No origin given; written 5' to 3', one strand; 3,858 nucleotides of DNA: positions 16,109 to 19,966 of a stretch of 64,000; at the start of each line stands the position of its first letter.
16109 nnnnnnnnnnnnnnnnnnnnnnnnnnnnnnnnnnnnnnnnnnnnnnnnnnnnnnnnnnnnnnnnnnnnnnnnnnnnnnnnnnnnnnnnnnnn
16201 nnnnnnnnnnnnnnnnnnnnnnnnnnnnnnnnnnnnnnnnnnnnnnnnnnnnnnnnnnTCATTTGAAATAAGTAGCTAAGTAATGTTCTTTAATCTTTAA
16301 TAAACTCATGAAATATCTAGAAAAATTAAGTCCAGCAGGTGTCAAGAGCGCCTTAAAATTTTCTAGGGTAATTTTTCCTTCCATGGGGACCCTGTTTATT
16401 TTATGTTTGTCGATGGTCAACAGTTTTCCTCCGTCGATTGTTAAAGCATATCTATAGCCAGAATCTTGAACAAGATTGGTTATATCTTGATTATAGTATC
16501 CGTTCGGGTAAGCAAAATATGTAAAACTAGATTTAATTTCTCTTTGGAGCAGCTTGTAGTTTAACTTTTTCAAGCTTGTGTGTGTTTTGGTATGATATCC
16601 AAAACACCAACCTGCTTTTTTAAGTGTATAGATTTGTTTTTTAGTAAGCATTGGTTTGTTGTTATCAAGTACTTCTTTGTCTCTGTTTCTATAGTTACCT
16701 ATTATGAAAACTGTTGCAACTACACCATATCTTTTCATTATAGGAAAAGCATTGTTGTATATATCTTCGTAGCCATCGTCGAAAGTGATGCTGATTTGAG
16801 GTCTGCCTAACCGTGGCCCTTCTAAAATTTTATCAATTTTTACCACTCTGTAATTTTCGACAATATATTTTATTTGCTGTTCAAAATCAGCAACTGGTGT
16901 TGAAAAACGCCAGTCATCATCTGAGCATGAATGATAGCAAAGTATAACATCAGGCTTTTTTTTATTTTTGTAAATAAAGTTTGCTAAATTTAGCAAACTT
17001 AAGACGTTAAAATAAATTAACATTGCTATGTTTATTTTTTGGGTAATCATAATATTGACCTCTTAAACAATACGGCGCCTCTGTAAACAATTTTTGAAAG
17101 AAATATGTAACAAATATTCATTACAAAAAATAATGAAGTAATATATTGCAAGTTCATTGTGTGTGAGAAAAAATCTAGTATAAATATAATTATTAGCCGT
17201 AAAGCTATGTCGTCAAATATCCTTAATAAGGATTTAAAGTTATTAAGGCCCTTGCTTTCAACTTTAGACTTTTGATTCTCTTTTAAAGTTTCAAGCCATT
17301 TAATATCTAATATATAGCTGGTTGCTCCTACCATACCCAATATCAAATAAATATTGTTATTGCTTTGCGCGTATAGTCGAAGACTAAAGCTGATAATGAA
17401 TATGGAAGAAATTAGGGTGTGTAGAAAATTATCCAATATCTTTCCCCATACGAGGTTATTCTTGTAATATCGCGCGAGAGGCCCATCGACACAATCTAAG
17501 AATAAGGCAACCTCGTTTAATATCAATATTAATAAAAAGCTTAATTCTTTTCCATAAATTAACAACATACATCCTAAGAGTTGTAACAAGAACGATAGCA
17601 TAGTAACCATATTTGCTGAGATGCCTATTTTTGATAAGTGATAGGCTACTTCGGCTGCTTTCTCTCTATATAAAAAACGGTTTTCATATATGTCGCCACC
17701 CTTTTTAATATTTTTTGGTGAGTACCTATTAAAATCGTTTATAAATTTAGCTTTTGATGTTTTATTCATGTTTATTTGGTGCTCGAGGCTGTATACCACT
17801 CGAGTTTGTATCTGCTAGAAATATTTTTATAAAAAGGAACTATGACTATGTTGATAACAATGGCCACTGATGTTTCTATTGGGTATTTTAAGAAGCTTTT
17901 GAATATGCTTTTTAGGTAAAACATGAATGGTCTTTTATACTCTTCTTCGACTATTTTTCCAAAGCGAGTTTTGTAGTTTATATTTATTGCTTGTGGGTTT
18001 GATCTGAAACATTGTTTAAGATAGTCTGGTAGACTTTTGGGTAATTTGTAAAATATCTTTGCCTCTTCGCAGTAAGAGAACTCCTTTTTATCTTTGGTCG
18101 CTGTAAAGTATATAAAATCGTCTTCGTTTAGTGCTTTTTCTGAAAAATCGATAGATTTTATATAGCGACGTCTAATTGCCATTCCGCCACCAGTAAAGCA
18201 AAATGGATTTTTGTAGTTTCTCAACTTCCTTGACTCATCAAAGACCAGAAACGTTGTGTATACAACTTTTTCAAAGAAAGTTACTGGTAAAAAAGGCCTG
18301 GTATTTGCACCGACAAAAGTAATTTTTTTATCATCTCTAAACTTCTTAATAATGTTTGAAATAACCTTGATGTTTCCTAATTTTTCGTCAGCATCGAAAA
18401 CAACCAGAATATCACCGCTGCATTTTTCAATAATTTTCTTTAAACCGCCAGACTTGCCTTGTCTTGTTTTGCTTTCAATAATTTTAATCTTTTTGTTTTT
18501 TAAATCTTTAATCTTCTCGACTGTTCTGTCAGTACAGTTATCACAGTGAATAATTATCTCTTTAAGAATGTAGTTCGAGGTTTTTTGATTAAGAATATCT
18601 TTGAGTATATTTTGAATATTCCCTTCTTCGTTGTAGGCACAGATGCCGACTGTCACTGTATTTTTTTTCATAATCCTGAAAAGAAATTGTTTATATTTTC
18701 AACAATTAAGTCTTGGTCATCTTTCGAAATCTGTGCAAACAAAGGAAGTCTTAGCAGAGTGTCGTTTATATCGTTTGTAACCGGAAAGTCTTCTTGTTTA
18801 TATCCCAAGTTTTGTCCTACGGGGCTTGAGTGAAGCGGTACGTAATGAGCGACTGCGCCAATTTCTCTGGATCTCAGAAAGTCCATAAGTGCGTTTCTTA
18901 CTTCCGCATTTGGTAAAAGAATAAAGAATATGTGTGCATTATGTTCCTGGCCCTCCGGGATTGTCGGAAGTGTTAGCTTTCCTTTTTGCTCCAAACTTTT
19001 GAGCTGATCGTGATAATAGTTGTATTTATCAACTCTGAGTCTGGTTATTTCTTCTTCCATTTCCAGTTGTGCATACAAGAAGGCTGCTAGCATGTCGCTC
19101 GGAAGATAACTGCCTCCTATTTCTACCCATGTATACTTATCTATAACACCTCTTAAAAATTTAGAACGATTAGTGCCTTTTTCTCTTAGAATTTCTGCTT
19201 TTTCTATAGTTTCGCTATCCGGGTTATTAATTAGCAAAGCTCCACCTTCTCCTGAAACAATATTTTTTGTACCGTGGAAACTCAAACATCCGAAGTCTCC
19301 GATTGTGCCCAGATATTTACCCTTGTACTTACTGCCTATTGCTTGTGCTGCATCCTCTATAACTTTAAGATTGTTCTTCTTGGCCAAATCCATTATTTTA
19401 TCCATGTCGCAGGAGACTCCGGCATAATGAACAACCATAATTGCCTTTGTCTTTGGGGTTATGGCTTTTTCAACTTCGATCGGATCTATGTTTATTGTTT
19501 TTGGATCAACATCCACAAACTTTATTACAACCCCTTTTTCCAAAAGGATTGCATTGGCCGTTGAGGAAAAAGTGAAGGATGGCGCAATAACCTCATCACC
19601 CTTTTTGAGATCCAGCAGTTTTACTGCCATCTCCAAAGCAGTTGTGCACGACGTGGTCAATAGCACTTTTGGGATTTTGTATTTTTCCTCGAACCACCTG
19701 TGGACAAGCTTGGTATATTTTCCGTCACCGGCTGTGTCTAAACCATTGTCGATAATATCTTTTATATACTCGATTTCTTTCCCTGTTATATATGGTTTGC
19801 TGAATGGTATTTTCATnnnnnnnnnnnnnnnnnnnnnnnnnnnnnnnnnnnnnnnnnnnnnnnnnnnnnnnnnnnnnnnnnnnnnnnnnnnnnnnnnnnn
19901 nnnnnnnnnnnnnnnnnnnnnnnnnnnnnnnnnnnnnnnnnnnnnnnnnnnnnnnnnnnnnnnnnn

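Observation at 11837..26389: ~14.5 kb co-directional, overlap-coupled operon for surface glycan/protein O-glycosylation placed directly upstream of PT-rich sortase substrates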

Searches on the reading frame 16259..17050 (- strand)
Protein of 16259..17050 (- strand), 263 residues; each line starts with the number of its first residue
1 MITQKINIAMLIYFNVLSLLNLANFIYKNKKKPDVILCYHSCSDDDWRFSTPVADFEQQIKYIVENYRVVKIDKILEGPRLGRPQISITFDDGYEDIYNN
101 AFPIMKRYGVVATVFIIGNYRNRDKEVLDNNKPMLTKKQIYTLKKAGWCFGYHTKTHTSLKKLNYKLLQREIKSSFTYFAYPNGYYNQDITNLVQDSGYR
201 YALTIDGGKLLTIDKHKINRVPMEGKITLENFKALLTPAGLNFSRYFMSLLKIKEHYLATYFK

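Call 3: search_protein_families(library=pfam, proteins=[window:16259-17050:-], max_evalue=0.01)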
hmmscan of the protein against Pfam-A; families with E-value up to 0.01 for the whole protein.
window:16259-17050:- (263 aa): 2 families
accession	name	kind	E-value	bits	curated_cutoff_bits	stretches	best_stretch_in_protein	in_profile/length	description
PF01522.26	Polysacc_deac_1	-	3.9e-20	72.5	23.1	1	83-201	6-123/124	Polysaccharide deacetylase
PF10096.14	DUF2334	-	0.008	16.2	26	0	103-169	23-84/203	Uncharacterized protein conserved in bacteria (DUF2334)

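Call 5: search_protein_families(library=ncbifam, proteins=[window:16259-17050:-], max_evalue=0.1)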
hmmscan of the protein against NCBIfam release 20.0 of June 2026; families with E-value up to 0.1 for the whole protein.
window:16259-17050:- (263 aa): 10 families
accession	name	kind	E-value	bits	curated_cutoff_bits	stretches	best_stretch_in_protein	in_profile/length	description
TIGR03938.2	deacetyl_PgaB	equivalog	4.5e-19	68.2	321.9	2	35-139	4-120/621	poly-beta-1,6-N-acetyl-D-glucosamine N-deacetylase PgaB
TIGR03933.1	PIA_icaB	equivalog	4.3e-15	55.9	248.35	1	40-207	24-212/245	intercellular adhesin biosynthesis polysaccharide N-deacetylase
NF011176.0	PRK14581.1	equivalog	3.3e-11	42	1091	1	31-122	46-145/673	poly-beta-1,6-N-acetyl-D-glucosamine N-deacetylase PgaB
NF011177.0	PRK14582.1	equivalog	1.1e-10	40.5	923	1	35-120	50-143/671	poly-beta-1,6-N-acetyl-D-glucosamine N-deacetylase PgaB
TIGR02764.1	spore_ybaN_pdaB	equivalog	1.7e-08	34.5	237.4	1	84-200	6-122/191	polysaccharide deacetylase family sporulation protein PdaB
TIGR02884.1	spore_pdaA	equivalog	2.7e-06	27.2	298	1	72-174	26-116/224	delta-lactam-biosynthetic de-N-acetylase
TIGR04243.1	nodulat_NodB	equivalog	1.7e-05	24.4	240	1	85-175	3-82/197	chitooligosaccharide deacetylase NodB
NF045821.1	PgAcgDacpgdA1_Bac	equivalog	0.00019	20.4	400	1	83-171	87-164/282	peptidoglycan-N-acetylglucosamine deacetylase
NF045820.1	PgAcgDacpgdA_Strep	equivalog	0.013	14.3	800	1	82-166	266-339/463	peptidoglycan-N-acetylglucosamine deacetylase PgdA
TIGR02873.1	spore_ylxY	hypoth_equivalog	0.016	14.5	391.5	1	99-200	101-201/268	probable sporulation protein, polysaccharide deacetylase family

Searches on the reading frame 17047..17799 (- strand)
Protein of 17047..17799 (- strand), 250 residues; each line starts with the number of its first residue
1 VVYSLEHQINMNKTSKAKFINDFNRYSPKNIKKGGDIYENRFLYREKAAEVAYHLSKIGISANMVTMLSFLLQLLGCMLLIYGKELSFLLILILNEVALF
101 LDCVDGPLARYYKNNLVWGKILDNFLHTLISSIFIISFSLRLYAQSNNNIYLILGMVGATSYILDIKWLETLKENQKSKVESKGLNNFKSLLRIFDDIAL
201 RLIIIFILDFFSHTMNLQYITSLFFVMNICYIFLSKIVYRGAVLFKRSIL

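Call 3: search_protein_families(library=pfam, proteins=[window:17047-17799:-], max_evalue=0.01)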
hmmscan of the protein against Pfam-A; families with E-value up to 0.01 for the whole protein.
window:17047-17799:- (250 aa): 2 families
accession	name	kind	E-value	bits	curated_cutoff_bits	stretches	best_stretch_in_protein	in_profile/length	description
PF01066.26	CDP-OH_P_transf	-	6.3e-08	33.6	22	1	61-158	3-95/152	CDP-alcohol phosphatidyltransferase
PF16216.10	GxGYxYP_N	-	0.0023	18.1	23.9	1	144-197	26-72/72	GxGYxYP_N 1st domain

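Call 5: search_protein_families(library=ncbifam, proteins=[window:17047-17799:-], max_evalue=0.1)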
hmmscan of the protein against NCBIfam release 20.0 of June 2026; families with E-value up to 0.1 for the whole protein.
window:17047-17799:- (250 aa): 6 families
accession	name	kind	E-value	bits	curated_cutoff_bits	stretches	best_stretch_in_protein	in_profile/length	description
NF040950.1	archin_ph_syn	equivalog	1e-13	51.6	180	1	44-226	8-174/191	archaetidylinositol phosphate synthase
NF045883.1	PIPSynth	equivalog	1.3e-06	28.3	170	1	50-149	13-111/197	phosphatidylinositol phosphate synthase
NF041135.1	IPPtranDIPPsyn_Thcocales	equivalog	3.5e-06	26.3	580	1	30-228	221-408/419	bifunctional L-myo-inositol-1-phosphate cytidylyltransferase/CDP-L-myo-inositol myo-inositolphosphotransferase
NF052561.1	PIPSynBT1523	equivalog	0.0047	16.7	350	1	54-140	19-112/232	hypothetical protein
TIGR00560.1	pgsA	equivalog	0.025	15.1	109.1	0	63-239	5-172/183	CDP-diacylglycerol--glycerol-3-phosphate 3-phosphatidyltransferase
NF053678.1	ClpnSynClsA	equivalog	0.082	13.1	240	1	66-141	10-83/180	cardiolipin synthase ClsA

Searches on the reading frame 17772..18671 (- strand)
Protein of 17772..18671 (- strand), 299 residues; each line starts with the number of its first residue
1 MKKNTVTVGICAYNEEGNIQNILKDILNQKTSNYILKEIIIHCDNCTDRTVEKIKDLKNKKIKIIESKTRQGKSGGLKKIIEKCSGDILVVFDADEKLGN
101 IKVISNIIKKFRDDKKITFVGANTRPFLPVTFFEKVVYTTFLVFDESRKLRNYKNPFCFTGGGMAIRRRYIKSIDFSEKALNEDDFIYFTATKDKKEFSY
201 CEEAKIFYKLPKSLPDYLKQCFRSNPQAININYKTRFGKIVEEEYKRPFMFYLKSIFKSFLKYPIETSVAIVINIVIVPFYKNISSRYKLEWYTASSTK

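Call 3: search_protein_families(library=pfam, proteins=[window:17772-18671:-], max_evalue=0.01)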
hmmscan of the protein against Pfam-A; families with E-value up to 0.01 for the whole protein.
window:17772-18671:- (299 aa): 4 families
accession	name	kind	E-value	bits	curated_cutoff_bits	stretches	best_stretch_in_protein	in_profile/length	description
PF00535.33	Glycos_transf_2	-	8.1e-24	84.9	23.3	1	7-172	1-165/168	Glycosyl transferase family 2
PF13641.12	Glyco_tranf_2_3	-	7.8e-15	56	27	1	6-223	3-226/230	Glycosyltransferase like family 2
PF13632.12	Glyco_trans_2_3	-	0.00021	21.6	27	1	106-221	18-136/198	Glycosyl transferase family group 2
PF13704.12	Glyco_tranf_2_4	-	0.0025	18.7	27.5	1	32-96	15-82/98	Glycosyl transferase family 2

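Call 5: search_protein_families(library=ncbifam, proteins=[window:17772-18671:-], max_evalue=0.1)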
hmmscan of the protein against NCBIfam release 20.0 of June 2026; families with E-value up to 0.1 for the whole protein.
window:17772-18671:- (299 aa): 19 families
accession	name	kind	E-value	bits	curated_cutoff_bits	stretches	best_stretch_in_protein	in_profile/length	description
TIGR03937.1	PgaC_IcaA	equivalog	4.3e-17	62.2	422.3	1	4-290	45-332/407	poly-beta-1,6-N-acetyl-D-glucosamine synthase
NF010496.0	PRK13915.1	equivalog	2.2e-08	33.5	262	1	3-126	30-158/307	glucosyl-3-phosphoglycerate synthase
NF038302.1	EPS_HpsE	equivalog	3.1e-08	33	300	1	6-126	3-126/307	hormogonium polysaccharide biosynthesis glycosyltransferase HpsE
NF047588.1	GlcsyltransPgfSStrep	equivalog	2e-07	30.5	500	1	6-117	3-116/308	glycosyltransferase PgfS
TIGR04283.1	glyco_like_mftF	equivalog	3.4e-06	26.8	182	1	8-116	3-102/221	TIGR04283 family arsenosugar biosynthesis glycosyltransferase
NF050050.1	ProtGlycPglI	equivalog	3.6e-06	26.6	500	1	6-112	4-109/306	GalNAc(5)-diNAcBac-PP-undecaprenol beta-1,3-glucosyltransferase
NF053739.1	GlytfEpsEBac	equivalog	1.2e-05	24.4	450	1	6-109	3-105/265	glycosyltransferase EpsE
NF047683.1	TeichurnBiosyTuaG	equivalog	1.7e-05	24.6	400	1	2-108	4-109/252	teichuronic acid biosynthesis protein TuaG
NF007482.0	PRK10073.1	equivalog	3.9e-05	22.8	423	1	3-98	5-98/334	glycosyltransferase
NF041875.1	EPS_EpsD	equivalog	0.00066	19.2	370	1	7-122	2-115/325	exopolysaccharide biosynthesis glycosyltransferase EpsD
NF009872.0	PRK13333.1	equivalog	0.0016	18.1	207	1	99-149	152-200/210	type III pantothenate kinase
NF041865.1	EpsU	equivalog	0.002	17.2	700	1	5-99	40-136/394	exopolysaccharide biosynthesis GT2 family glycosyltransferase EpsU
NF038299.1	EPS_HpsN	equivalog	0.0021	17.1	425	1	5-120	2-115/317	hormogonium polysaccharide biosynthesis glycosyltransferase HpsN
NF041391.1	DPhHxTase_Halo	equivalog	0.0033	16.4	375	1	11-98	2-81/213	dolichyl-phosphate hexose transferase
NF053639.1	Mfer334_fam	equivalog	0.0048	16.8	260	1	22-115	37-130/209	pseudomurein biosynthesis protein PmurB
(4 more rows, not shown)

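Call 74: search_solved_structures(query=window:17772-18671:-, max_evalue=0.001)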
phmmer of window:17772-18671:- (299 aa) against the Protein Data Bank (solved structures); distinct sequences matched with E-value up to 0.001: 5.
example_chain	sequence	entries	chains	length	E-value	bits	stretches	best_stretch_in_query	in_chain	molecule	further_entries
6p61_A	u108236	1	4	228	7.8e-08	35.3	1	2-101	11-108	Glycosyltransferase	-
5mlz_A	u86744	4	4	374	8e-08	35.3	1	6-175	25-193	Dolichol monophosphate mannose synthase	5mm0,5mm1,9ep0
5ekp_C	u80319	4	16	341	3.8e-06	29.8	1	7-125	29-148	Uncharacterized glycosyltransferase sll0501 | Glycosyltransferase sll0501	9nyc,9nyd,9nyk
9nye_A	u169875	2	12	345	3.9e-06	29.8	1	7-125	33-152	Glycosyltransferase sll0501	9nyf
5eke_A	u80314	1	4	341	4e-06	29.7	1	7-125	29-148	Uncharacterized glycosyltransferase sll0501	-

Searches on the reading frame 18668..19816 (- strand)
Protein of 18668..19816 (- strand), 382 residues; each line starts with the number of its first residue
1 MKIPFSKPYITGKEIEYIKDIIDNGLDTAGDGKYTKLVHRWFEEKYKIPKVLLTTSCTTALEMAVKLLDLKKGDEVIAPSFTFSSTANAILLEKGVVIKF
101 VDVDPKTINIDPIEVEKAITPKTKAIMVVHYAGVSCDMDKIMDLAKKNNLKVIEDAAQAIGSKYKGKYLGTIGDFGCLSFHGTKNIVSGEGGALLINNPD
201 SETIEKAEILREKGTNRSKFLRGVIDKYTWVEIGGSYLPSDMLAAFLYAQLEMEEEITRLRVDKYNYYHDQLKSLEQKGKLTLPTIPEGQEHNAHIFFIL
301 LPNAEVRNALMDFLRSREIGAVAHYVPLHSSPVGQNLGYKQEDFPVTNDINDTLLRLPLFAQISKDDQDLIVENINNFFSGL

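Call 3: search_protein_families(library=pfam, proteins=[window:18668-19816:-], max_evalue=0.01)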
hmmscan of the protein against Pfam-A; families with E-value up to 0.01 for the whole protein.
window:18668-19816:- (382 aa): 6 families
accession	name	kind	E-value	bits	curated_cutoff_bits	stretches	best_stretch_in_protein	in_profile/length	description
PF01041.23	DegT_DnrJ_EryC1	-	3.7e-93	313.1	19.8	1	10-375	3-359/360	DegT/DnrJ/EryC1/StrS aminotransferase family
PF00266.25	Aminotran_5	-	1.9e-10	40.7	21.5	1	49-163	62-183/371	Aminotransferase class-V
PF00155.27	Aminotran_1_2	-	5.3e-07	29.6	19.7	1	26-155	39-185/361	Aminotransferase class I and II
PF01053.26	Cys_Met_Meta_PP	-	6.2e-06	25.4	27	1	50-157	69-175/381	Cys/Met metabolism PLP-dependent enzyme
PF01212.27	Beta_elim_lyase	-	0.005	16.6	27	1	42-266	41-257/288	Beta-eliminating lyase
PF22594.2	GTP-eEF1A_C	-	0.0061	17.4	27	0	113-163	9-59/101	GTP-eEF1A C-terminal domain-like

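Call 5: search_protein_families(library=ncbifam, proteins=[window:18668-19816:-], max_evalue=0.1)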
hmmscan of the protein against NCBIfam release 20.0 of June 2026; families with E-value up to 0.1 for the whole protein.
window:18668-19816:- (382 aa): 44 families (the best 25 are shown)
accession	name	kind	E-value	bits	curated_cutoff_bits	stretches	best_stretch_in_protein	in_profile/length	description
NF008687.0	PRK11706.1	equivalog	3.1e-163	542.9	375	1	2-379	1-374/375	dTDP-4-amino-4,6-dideoxygalactose transaminase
TIGR02379.1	ECA_wecE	subfamily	3.1e-147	490.3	434.85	1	3-380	2-376/376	dTDP-4-amino-4,6-dideoxy-D-glucose transaminase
TIGR03588.1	PseC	equivalog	5.2e-66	223.1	423.5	1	3-378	2-379/380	UDP-4-amino-4,6-dideoxy-N-acetyl-beta-L-altrosamine transaminase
NF008658.2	PRK11658.1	equivalog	3.1e-59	200.5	631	1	3-377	5-375/379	UDP-4-amino-4-deoxy-L-arabinose aminotransferase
TIGR04181.1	NHT_00031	hypoth_equivalog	4.9e-54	183.6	420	1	3-358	1-357/359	LegC family aminotransferase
NF011936.0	PRK15407.1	equivalog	3.8e-47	161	423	2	18-204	49-243/440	lipopolysaccharide biosynthesis protein RfbH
TIGR04427.1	PLP_DesI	equivalog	6.6e-36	124.2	650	1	50-370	69-374/390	dTDP-4-dehydro-6-deoxyglucose aminotransferase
TIGR01977.1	am_tr_V_EF2568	hypoth_equivalog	8.5e-11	41.5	377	1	50-163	64-181/376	cysteine desulfurase family protein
NF004975.0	PRK06348.1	equivalog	1.1e-08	34.5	549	1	27-156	64-202/384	pyridoxal phosphate-dependent aminotransferase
NF005816.0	PRK07682.1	equivalog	1.1e-08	34.2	620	1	38-159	79-206/390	aminotransferase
NF040779.1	Sec_lyase_SclA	exception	3.6e-08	32.7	525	1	47-196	60-212/378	selenocysteine lyase SclA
NF041364.1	GntC_guanitoxin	equivalog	5.8e-08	32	415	1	46-155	58-173/356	guanitoxin biosynthesis PLP-dependent (S)-gamma-hydroxy-L-arginine cyclodehydratase GntC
TIGR01979.1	sufS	subfamily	8.4e-07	28.2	475.1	1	49-162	81-202/403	SufS family cysteine desulfurase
NF005305.0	PRK06836.1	equivalog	9.1e-07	28.4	376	1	37-128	87-176/396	pyridoxal phosphate-dependent aminotransferase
NF006230.0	PRK08363.1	equivalog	1.5e-06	27.3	534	1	50-158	95-208/398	alanine aminotransferase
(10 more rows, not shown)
